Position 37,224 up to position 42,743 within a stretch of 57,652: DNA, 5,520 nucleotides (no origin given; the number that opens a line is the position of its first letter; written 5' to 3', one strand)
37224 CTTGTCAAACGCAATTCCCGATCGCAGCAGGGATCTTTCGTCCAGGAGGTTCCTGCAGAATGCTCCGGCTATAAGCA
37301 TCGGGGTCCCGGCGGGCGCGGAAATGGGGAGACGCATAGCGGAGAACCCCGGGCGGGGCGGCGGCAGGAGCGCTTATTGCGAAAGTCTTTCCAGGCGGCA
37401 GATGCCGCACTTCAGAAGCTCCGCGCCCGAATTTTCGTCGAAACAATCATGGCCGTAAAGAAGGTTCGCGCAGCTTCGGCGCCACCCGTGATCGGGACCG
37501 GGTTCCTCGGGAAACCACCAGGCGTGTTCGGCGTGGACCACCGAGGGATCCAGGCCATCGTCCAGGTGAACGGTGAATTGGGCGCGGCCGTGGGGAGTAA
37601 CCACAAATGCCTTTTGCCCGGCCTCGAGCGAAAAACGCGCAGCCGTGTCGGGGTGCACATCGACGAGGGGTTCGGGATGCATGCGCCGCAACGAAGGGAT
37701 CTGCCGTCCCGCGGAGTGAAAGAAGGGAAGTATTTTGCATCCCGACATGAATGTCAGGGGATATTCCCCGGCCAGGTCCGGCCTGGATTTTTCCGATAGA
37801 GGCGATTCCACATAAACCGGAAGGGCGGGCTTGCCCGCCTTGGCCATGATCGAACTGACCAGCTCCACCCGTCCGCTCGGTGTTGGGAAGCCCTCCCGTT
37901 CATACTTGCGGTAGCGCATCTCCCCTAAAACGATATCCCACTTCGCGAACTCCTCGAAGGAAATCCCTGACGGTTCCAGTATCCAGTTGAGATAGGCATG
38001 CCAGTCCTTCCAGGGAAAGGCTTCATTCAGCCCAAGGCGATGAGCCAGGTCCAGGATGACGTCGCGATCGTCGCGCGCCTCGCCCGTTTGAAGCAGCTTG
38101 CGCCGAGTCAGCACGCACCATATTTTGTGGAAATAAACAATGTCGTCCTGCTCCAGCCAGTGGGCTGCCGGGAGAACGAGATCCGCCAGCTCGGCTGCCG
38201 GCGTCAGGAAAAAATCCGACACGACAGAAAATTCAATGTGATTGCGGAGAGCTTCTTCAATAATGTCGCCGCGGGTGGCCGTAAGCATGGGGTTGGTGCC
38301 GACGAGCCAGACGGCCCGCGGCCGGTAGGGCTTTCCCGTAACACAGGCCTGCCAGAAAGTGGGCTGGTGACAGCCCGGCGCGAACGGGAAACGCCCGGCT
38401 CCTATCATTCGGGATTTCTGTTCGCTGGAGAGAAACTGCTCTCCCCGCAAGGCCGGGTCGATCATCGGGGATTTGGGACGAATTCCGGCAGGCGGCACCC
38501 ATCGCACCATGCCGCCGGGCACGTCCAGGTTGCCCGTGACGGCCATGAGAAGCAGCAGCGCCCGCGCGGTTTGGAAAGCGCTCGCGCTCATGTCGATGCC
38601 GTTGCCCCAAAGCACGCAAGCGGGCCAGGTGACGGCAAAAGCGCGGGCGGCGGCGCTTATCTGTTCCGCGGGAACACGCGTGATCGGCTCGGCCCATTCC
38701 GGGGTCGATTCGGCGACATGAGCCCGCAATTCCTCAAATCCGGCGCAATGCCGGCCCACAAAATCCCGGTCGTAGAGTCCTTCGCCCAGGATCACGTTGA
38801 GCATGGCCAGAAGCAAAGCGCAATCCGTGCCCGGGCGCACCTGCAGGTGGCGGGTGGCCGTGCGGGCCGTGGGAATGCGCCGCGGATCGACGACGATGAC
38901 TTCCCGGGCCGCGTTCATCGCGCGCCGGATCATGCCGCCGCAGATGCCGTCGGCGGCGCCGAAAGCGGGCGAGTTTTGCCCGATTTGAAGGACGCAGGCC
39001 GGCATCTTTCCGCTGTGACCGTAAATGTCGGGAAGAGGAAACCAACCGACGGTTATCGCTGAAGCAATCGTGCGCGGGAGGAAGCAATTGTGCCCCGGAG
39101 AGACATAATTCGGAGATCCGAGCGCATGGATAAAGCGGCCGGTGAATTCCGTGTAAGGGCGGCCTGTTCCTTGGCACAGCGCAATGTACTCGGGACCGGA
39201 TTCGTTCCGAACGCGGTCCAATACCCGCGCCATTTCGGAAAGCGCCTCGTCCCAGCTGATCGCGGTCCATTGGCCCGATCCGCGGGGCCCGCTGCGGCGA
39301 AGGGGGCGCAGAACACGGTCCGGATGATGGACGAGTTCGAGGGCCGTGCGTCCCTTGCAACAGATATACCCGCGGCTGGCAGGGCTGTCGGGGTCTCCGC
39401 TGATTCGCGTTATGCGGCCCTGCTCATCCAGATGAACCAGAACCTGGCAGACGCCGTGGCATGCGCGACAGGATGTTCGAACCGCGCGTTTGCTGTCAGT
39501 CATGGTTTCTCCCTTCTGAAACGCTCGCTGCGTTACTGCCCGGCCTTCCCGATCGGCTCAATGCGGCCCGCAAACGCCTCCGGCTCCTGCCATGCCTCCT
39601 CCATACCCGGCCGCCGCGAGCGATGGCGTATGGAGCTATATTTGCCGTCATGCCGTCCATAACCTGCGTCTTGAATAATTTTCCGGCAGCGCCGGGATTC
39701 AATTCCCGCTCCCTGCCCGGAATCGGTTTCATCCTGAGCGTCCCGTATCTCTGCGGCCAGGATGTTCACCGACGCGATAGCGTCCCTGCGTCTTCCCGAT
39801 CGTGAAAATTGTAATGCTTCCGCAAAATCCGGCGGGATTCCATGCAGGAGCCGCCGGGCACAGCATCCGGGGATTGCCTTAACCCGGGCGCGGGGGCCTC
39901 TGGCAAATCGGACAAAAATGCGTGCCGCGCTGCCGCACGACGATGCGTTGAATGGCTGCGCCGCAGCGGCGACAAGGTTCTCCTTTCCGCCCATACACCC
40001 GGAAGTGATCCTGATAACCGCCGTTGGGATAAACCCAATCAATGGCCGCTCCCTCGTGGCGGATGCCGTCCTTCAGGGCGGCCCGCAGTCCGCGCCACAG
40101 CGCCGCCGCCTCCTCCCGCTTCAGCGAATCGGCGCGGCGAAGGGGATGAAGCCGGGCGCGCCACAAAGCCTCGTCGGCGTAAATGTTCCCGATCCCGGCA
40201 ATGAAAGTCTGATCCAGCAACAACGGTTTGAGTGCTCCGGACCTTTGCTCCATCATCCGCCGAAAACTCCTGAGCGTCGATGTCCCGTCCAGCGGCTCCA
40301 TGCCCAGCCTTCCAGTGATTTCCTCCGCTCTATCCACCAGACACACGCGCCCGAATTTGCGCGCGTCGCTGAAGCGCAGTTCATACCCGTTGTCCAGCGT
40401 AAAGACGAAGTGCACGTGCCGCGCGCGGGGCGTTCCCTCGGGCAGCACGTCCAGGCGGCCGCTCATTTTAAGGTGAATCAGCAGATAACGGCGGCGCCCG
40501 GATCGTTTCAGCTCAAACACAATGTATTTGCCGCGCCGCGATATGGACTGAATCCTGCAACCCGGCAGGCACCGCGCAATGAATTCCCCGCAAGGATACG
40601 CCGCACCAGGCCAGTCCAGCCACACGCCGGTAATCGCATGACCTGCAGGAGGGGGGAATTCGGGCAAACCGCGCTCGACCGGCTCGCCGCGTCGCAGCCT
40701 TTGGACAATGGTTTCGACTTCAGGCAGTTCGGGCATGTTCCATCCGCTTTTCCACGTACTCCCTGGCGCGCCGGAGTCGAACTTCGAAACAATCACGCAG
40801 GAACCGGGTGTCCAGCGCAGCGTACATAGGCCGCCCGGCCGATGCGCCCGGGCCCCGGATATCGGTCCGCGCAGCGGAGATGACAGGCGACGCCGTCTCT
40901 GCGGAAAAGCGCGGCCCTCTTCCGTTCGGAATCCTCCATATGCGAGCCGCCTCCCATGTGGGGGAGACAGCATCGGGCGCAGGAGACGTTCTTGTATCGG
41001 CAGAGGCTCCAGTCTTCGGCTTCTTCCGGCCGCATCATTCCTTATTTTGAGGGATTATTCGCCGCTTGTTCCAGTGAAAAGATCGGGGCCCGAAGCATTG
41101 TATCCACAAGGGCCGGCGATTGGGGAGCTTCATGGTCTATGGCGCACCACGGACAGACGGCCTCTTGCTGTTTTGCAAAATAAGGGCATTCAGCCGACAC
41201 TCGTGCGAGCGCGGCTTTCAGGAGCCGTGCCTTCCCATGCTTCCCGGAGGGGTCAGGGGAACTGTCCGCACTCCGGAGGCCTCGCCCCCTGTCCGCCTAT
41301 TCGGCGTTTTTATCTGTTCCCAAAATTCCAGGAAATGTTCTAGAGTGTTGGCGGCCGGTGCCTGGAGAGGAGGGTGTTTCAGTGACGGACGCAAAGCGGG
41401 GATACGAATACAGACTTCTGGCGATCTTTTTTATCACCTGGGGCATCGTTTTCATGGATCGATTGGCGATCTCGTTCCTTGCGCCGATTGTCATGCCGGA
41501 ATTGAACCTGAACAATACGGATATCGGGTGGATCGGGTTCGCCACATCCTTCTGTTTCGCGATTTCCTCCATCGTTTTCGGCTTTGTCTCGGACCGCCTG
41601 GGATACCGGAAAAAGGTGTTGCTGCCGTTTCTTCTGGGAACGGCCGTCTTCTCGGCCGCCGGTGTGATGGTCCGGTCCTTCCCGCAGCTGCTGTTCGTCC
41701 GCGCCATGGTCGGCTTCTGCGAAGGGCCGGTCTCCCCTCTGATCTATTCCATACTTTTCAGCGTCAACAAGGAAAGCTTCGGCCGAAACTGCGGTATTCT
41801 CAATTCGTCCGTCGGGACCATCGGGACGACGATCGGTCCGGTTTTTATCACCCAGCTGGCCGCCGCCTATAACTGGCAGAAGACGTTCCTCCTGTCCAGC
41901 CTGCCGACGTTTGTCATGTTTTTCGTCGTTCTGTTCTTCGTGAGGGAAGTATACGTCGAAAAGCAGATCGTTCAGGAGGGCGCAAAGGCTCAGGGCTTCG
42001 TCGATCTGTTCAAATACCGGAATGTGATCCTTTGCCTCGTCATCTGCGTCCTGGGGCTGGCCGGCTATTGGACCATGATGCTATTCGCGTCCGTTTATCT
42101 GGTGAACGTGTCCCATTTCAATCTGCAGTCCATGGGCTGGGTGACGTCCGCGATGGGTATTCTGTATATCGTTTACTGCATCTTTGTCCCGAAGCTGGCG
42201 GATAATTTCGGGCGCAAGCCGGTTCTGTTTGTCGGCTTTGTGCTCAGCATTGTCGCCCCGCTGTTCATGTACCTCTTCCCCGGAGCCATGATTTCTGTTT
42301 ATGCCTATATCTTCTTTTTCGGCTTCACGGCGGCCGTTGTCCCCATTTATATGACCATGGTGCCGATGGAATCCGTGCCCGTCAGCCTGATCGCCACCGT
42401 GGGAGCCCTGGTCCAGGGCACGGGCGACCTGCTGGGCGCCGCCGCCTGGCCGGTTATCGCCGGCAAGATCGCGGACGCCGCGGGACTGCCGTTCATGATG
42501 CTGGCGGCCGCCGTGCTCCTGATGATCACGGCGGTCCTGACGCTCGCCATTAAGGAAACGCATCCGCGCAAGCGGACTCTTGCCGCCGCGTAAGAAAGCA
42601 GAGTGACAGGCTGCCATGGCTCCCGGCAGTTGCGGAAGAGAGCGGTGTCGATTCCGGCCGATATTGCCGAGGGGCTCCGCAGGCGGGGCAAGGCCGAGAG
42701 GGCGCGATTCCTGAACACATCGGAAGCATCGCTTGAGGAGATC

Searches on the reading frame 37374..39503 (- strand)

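Call 12: search_protein_families(library=pfam, proteins=[window:37374-39503:-], max_evalue=0.001)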
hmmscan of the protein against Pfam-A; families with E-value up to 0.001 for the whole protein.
window:37374-39503:- (709 aa): 3 families
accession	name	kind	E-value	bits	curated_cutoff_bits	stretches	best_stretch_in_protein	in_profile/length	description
PF00384.28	Molybdopterin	-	5.5e-32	111.6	24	1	63-488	1-352/353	Molybdopterin oxidoreductase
PF04879.21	Molybdop_Fe4S4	-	5.8e-13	49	22.7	1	7-60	3-55/55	Molybdopterin oxidoreductase Fe4S4 domain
PF01568.27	Molydop_binding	-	5e-12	46.3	26.8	1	591-694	8-103/110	Molydopterin dinucleotide binding domain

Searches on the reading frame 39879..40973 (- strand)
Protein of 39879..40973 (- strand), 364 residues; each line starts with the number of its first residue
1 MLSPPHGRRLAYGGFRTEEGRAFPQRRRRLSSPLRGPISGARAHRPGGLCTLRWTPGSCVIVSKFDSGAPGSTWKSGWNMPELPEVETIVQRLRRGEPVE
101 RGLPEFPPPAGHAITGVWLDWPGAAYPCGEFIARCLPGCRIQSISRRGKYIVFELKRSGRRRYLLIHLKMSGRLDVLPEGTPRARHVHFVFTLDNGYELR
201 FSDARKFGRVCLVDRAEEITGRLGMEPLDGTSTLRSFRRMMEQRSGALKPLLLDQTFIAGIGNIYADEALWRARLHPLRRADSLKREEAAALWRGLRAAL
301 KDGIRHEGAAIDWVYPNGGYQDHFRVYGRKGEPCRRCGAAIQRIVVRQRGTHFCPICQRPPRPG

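Call 12: search_protein_families(library=pfam, proteins=[window:39879-40973:-], max_evalue=0.001)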
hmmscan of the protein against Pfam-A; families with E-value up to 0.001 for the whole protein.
window:39879-40973:- (364 aa): 3 families
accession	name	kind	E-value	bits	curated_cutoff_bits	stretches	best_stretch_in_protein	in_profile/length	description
PF01149.29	Fapy_DNA_glyco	-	1.7e-25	90.4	25.5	1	80-210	1-117/117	Formamidopyrimidine-DNA glycosylase N-terminal domain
PF06831.19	H2TH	-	1.5e-24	86.2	34.7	1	223-311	1-89/93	Formamidopyrimidine-DNA glycosylase H2TH domain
PF06827.20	zf-FPG_IleRS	-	7.1e-10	39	21.3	1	331-358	1-28/30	Zinc finger found in FPG and IleRS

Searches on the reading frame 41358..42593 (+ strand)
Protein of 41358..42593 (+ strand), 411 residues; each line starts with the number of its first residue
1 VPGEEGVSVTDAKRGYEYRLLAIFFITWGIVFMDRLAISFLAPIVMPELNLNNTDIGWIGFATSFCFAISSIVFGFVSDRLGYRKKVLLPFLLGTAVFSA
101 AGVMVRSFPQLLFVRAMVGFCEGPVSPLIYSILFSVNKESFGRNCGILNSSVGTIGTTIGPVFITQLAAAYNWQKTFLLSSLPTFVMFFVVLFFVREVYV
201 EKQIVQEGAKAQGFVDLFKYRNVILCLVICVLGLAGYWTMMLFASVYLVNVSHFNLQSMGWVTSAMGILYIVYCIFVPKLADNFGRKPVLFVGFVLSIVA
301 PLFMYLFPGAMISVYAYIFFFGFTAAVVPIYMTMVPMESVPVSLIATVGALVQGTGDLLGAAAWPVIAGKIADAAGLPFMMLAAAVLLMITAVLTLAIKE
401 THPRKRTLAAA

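Call 12: search_protein_families(library=pfam, proteins=[window:41358-42593:+], max_evalue=0.001)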
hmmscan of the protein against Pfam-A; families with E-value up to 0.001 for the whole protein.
window:41358-42593:+ (411 aa): 3 families
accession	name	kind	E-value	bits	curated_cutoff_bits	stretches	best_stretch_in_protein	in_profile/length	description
PF07690.21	MFS_1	-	3.8e-44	151.5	33.4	1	27-362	4-345/347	Major Facilitator Superfamily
PF12832.13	MFS_1_like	-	7.4e-10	38.8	25.2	1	46-377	26-367/373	MFS_1 like family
PF00083.30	Sugar_tr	-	3.5e-09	36.5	22.3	1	53-197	45-193/452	Sugar (and other) transporter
